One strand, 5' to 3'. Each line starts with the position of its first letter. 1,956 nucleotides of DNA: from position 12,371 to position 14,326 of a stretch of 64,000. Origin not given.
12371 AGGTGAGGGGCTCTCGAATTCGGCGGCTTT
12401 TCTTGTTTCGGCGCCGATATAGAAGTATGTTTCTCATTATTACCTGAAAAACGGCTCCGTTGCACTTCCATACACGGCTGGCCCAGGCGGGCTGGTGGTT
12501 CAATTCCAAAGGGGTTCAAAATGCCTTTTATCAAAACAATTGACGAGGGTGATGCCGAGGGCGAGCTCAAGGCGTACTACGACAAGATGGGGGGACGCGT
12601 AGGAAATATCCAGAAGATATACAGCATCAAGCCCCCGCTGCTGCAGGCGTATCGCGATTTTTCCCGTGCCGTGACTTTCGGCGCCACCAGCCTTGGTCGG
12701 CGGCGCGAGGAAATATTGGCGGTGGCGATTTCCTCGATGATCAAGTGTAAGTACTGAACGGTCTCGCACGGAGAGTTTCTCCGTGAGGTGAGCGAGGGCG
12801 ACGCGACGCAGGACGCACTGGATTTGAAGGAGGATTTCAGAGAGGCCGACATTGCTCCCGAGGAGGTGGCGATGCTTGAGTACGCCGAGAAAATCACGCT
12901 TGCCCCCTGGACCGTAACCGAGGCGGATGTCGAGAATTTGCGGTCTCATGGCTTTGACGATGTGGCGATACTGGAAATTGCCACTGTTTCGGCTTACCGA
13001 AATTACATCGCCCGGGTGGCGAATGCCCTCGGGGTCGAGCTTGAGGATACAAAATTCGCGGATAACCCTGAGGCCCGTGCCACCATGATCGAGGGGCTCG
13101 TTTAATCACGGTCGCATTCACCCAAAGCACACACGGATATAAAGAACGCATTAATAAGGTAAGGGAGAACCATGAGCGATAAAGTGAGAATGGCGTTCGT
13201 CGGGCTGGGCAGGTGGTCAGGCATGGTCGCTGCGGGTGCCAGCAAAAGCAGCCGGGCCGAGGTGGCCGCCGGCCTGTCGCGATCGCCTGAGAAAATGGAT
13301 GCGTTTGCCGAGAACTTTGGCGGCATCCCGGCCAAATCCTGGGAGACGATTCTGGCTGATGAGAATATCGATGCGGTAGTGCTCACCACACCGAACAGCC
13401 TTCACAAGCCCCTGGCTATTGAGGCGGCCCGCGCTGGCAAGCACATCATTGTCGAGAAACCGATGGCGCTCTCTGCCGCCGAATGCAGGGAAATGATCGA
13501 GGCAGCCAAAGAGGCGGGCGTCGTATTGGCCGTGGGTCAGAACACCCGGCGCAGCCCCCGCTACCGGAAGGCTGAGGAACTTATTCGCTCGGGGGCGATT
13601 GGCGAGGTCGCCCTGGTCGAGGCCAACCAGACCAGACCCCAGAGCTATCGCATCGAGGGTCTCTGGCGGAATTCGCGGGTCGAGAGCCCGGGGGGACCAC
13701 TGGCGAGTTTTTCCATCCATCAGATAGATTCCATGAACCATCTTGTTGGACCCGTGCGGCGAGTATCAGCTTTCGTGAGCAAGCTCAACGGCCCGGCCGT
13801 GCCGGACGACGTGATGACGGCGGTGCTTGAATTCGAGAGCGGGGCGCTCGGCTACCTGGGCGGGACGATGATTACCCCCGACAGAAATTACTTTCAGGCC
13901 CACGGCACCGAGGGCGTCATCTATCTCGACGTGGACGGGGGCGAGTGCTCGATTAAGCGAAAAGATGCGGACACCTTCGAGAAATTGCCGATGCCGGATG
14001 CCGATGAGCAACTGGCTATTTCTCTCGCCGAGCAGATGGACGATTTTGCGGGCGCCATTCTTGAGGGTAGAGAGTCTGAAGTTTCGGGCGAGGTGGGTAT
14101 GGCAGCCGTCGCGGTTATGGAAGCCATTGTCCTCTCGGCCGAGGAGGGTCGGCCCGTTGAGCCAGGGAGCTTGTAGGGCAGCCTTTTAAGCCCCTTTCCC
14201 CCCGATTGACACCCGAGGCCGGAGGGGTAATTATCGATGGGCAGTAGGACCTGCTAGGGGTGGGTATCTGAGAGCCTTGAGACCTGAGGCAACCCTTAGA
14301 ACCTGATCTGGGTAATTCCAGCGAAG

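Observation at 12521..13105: Selenoprotein: AhpD-like (CMD family) gene with in-frame UGA at the redox-motif Cys and a downstream SECIS-like hairpin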

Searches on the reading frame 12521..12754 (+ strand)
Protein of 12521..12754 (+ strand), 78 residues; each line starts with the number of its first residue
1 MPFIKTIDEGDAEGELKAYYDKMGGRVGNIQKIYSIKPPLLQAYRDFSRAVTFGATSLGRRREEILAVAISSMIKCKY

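Call 46: list_cluster_members(proteins=[window:12521-12754:+, window:12788-13102:+])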
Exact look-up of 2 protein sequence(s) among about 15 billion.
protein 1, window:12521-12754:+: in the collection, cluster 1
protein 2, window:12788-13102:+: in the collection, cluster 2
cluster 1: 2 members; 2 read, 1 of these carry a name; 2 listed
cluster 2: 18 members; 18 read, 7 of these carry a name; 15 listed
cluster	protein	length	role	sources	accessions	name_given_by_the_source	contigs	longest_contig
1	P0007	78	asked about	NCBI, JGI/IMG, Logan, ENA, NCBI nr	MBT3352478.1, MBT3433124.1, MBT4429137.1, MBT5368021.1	MAG: hypothetical protein HOC91_01335 [Nitrospinaceae bacterium] | hypothetical protein | hypothetical protein [Nitrospinaceae bacterium]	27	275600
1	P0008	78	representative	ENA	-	-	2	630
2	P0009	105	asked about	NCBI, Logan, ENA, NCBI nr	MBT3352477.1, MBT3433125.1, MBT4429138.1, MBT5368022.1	MAG: peroxidase [Nitrospinaceae bacterium] | peroxidase [Nitrospinaceae bacterium]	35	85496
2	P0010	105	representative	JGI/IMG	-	uncharacterized peroxidase-related enzyme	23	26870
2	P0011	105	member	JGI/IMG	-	uncharacterized peroxidase-related enzyme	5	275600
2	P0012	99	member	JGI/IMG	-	uncharacterized peroxidase-related enzyme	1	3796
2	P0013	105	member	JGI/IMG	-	uncharacterized peroxidase-related enzyme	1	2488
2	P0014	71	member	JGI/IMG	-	alkylhydroperoxidase family enzyme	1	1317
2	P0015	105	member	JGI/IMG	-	uncharacterized peroxidase-related enzyme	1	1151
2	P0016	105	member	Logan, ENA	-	-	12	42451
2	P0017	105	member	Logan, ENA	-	-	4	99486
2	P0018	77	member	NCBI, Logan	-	-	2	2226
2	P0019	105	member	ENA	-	-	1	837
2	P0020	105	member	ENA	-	-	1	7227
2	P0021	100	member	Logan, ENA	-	-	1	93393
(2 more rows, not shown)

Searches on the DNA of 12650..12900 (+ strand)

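Call 25: search_rna_families(source=window, start=12650, end=12900, threshold=evalue, max_evalue=10)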
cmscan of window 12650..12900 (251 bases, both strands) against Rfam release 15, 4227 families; matches with E-value up to 10: 1.
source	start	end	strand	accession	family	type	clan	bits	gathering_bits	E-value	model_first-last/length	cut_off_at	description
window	12650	12767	-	RF00373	RNaseP_arch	Gene; ribozyme;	CL00002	8.9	84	1.3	1-114/288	3'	Archaeal RNase P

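Call 30: build_rna_model(alignment_id=A4, structure=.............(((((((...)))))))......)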
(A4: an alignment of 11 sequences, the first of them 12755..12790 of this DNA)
Model R1 built from alignment A4 (11 sequences, 36 columns); structure: as given.
model positions 36; base pairs 7; branch points 0; effective number of sequences 11; information 1.154 bits per position. Calibrated on 0.2 Mb of random sequence (short: E-values are rough).
structure used (alignment columns):
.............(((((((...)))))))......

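Call 31: search_with_rna_model(model_id=R1, sources=[window, L006, L007, L008, L009, L010, L011, L012, L013, L014, L015, L016, L017, L018, L019, L020, L021, L022, L023, L024, L025, L026, L027, L028, L029, L030, L031, L032, L033, L034, L035, L036, L037, L038, L039, L040, L041, L042, L043, L044, L045, L046, L047, L048, L049, L050, L051, L052, L053, L054, L055, L056, L057, L058, L059, L060, L061, L062, L063, L064], max_evalue=10, make_alignment=true)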
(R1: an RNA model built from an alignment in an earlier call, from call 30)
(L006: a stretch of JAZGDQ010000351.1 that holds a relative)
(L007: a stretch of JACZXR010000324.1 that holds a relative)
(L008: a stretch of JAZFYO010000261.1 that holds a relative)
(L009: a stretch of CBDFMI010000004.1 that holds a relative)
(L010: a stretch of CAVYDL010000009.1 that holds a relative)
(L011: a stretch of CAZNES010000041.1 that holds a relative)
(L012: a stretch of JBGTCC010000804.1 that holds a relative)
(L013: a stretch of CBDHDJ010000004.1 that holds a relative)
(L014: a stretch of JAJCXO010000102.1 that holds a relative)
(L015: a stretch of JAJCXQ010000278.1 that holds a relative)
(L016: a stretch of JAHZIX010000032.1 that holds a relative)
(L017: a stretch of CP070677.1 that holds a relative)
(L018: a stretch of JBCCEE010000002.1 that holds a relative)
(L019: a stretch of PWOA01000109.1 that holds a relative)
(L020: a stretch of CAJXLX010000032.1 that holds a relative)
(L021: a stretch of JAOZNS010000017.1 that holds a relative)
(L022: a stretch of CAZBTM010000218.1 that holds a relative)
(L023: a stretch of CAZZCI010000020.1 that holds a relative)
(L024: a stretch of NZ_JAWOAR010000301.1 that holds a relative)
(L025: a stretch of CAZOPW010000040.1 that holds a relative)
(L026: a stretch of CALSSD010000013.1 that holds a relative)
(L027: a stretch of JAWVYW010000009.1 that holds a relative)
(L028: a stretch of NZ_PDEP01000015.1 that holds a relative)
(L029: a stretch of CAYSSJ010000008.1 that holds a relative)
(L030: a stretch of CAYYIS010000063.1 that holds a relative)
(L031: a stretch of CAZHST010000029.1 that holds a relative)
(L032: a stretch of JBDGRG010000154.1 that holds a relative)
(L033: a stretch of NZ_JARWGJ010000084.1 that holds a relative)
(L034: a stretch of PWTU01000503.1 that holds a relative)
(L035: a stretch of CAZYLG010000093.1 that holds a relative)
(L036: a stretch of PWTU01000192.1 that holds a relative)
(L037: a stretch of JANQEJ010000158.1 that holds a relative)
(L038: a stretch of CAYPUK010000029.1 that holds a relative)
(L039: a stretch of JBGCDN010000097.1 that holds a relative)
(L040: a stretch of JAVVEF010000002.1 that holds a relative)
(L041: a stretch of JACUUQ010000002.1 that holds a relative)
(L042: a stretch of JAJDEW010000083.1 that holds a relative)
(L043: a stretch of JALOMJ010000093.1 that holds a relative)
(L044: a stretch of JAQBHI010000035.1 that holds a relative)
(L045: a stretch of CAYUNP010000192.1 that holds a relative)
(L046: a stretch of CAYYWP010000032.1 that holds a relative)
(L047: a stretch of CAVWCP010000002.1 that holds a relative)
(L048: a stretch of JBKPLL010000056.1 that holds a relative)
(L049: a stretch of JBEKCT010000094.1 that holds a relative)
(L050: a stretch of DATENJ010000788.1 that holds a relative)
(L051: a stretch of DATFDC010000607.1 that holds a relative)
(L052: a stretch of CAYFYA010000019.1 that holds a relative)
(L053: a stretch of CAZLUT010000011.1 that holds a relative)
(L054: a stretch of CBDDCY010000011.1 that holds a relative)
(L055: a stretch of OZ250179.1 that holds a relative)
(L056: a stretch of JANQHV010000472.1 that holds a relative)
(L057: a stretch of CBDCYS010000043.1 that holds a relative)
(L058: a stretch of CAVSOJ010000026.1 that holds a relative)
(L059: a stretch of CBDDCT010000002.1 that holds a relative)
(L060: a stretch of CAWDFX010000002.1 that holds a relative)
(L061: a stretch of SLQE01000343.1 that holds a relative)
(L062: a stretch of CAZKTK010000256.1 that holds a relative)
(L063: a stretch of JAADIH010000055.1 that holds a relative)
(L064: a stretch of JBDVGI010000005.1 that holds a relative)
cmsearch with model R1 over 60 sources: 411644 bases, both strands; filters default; matches with E-value up to 10: 34.
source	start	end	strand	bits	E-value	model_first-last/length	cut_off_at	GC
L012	3247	3282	+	53.4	9.3e-12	1-36/36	no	0.53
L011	3247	3282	+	53.2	1.1e-11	1-36/36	no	0.53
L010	3247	3282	+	52.9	1.3e-11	1-36/36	no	0.5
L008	3244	3279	+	52.4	1.8e-11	1-36/36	no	0.53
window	12755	12790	+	51.4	3.3e-11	1-36/36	no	0.58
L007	2334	2369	+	49.9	8.6e-11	1-36/36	no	0.5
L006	3244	3279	+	48.8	1.7e-10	1-36/36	no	0.56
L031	3244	3279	+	47.5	4e-10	1-36/36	no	0.67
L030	3244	3279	+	42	1.2e-08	1-36/36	no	0.56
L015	3244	3279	+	40.5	3.2e-08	1-36/36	no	0.64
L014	3244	3279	+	39.5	6e-08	1-36/36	no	0.61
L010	2606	2641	+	39.1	7.9e-08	1-36/36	no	0.58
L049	3235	3270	+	34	1.9e-06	1-36/36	no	0.58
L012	1588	1623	+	27.5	0.00011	1-36/36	no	0.61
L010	304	339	+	25.7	0.00036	1-36/36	no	0.58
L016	3244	3279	+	22.1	0.0035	1-36/36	no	0.67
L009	3244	3279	+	22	0.0037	1-36/36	no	0.61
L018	3244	3279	+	20.5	0.0095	1-36/36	no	0.58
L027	3244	3282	+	20.5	0.0096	1-36/36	no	0.51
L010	2618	2635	-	15.2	0.27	14-31/36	no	0.67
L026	3244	3282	+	15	0.3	1-36/36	no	0.54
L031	3251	3286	-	12.1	1.9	1-36/36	no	0.67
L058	2441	2465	+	11.4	3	1-36/36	no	0.56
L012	1602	1616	-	11.1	3.7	15-29/36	no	0.73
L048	6086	6116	-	10.7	4.7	1-36/36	no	0.65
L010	3254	3276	-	10.6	4.9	14-36/36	no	0.57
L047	3842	3872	+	10.4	5.6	1-36/36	no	0.52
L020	4222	4263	+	10.3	6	1-36/36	no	0.64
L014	3255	3273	-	9.9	7.4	14-32/36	no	0.74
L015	3255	3273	-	9.9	7.4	14-32/36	no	0.74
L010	316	333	-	9.8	8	14-31/36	no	0.56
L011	3259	3276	-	9.8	8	14-31/36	no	0.56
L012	3259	3276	-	9.8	8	14-31/36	no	0.56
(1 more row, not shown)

Alignment A5: 34 matches aligned to the model, 59 columns, each read 5' to 3' on its own strand. Consensus structure (alignment columns), stored with it:
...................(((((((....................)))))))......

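Call 33: search_with_rna_model(model_id=R1, sources=[window, L006, L007, L008, L009, L010, L011, L012, L014, L015, L016, L018, L026, L027, L030, L031, L037, L039, L042, L044, L045, L046, L049], max_evalue=0.02, make_alignment=true)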
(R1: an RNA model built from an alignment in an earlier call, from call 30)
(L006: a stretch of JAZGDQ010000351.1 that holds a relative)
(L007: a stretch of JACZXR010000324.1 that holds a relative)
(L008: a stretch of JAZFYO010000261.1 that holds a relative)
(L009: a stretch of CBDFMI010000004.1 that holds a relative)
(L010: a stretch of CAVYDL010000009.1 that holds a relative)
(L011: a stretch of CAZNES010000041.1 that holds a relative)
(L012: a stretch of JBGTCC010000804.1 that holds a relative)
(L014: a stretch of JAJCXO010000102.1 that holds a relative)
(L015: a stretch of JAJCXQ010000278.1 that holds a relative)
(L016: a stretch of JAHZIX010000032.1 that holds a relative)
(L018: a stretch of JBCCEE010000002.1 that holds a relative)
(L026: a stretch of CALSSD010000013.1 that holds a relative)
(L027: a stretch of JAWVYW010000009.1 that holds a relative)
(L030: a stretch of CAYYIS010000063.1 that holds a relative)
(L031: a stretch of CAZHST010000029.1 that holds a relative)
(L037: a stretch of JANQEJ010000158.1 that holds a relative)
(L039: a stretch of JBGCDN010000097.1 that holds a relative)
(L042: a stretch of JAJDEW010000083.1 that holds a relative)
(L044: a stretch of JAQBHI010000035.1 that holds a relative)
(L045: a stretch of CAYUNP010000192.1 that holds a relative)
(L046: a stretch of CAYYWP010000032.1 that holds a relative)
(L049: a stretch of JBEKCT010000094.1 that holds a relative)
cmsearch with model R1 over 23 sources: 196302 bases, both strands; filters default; matches with E-value up to 0.02: 19.
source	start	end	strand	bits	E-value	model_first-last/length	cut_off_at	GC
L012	3247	3282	+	53.4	4.4e-12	1-36/36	no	0.53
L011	3247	3282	+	53.2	5.2e-12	1-36/36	no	0.53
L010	3247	3282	+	52.9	6.3e-12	1-36/36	no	0.5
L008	3244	3279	+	52.4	8.6e-12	1-36/36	no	0.53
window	12755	12790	+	51.4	1.6e-11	1-36/36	no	0.58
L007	2334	2369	+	49.9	4.1e-11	1-36/36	no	0.5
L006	3244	3279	+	48.8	8e-11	1-36/36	no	0.56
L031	3244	3279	+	47.5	1.9e-10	1-36/36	no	0.67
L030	3244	3279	+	42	5.8e-09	1-36/36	no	0.56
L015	3244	3279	+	40.5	1.5e-08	1-36/36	no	0.64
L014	3244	3279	+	39.5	2.9e-08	1-36/36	no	0.61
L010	2606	2641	+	39.1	3.8e-08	1-36/36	no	0.58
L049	3235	3270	+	34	9.1e-07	1-36/36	no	0.58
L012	1588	1623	+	27.5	5.4e-05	1-36/36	no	0.61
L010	304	339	+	25.7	0.00017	1-36/36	no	0.58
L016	3244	3279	+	22.1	0.0016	1-36/36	no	0.67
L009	3244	3279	+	22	0.0017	1-36/36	no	0.61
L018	3244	3279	+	20.5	0.0046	1-36/36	no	0.58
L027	3244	3282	+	20.5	0.0046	1-36/36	no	0.51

Alignment A6: 19 matches aligned to the model, 44 columns, each read 5' to 3' on its own strand. Consensus structure (alignment columns), stored with it:
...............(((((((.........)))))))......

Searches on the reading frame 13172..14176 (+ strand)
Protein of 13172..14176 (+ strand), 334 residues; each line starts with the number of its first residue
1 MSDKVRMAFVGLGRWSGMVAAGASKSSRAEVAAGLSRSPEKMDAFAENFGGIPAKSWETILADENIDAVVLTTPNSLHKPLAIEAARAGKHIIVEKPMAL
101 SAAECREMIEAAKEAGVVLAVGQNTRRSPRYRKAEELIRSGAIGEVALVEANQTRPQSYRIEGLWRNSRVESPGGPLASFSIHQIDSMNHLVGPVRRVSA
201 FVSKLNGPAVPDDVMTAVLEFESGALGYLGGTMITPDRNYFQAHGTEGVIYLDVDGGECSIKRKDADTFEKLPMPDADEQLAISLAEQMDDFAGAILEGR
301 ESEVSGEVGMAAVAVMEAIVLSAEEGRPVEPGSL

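Call 13: find_encoding_contigs(protein=window:13172-14176:+, flank=10000, max_places=6)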
Protein window:13172-14176:+ (334 aa): 16 contigs read that carry it; 6 places shown.
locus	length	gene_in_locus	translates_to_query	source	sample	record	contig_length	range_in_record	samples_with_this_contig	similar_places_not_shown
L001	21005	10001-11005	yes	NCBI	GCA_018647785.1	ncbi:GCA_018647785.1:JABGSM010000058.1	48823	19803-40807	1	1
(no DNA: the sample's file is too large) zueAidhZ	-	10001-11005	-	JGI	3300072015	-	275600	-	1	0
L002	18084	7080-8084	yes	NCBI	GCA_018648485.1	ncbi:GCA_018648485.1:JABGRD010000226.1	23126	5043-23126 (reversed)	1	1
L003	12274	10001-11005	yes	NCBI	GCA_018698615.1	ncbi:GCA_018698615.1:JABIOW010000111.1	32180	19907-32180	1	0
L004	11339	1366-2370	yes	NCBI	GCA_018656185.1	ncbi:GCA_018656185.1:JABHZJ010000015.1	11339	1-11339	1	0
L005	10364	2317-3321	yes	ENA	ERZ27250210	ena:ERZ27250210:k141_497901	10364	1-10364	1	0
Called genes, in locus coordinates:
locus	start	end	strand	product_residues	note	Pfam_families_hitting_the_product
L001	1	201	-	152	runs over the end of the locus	-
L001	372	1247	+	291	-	PF01520:Amidase_3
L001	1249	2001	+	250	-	PF10646:Germane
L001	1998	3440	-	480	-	PF00202:Aminotran_3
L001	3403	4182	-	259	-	PF13489:Methyltransf_23, PF01209:Ubie_methyltran, PF13847:Methyltransf_31, PF08241:Methyltransf_11, PF08242:Methyltransf_12, PF13649:Methyltransf_25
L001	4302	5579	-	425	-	PF06808:DctM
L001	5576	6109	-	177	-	PF04290:DctQ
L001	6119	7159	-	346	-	PF03480:DctP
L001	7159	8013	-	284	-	PF16811:TAtT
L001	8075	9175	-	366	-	PF08240:ADH_N, PF16912:Glu_dehyd_C, PF00107:ADH_zinc_N, PF13602:ADH_zinc_N_2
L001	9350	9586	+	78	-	-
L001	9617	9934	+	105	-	-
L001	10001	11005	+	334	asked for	PF01408:GFO_IDH_MocA, PF02894:GFO_IDH_MocA_C, PF22725:GFO_IDH_MocA_C3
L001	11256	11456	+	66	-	PF02597:ThiS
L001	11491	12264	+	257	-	PF05690:ThiG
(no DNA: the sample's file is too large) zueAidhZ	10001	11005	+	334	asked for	PF01408:GFO_IDH_MocA, PF02894:GFO_IDH_MocA_C, PF22725:GFO_IDH_MocA_C3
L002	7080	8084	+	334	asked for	PF01408:GFO_IDH_MocA, PF02894:GFO_IDH_MocA_C, PF22725:GFO_IDH_MocA_C3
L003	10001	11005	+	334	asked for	PF01408:GFO_IDH_MocA, PF02894:GFO_IDH_MocA_C, PF22725:GFO_IDH_MocA_C3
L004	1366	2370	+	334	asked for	PF01408:GFO_IDH_MocA, PF02894:GFO_IDH_MocA_C, PF22725:GFO_IDH_MocA_C3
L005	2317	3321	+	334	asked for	PF01408:GFO_IDH_MocA, PF02894:GFO_IDH_MocA_C, PF22725:GFO_IDH_MocA_C3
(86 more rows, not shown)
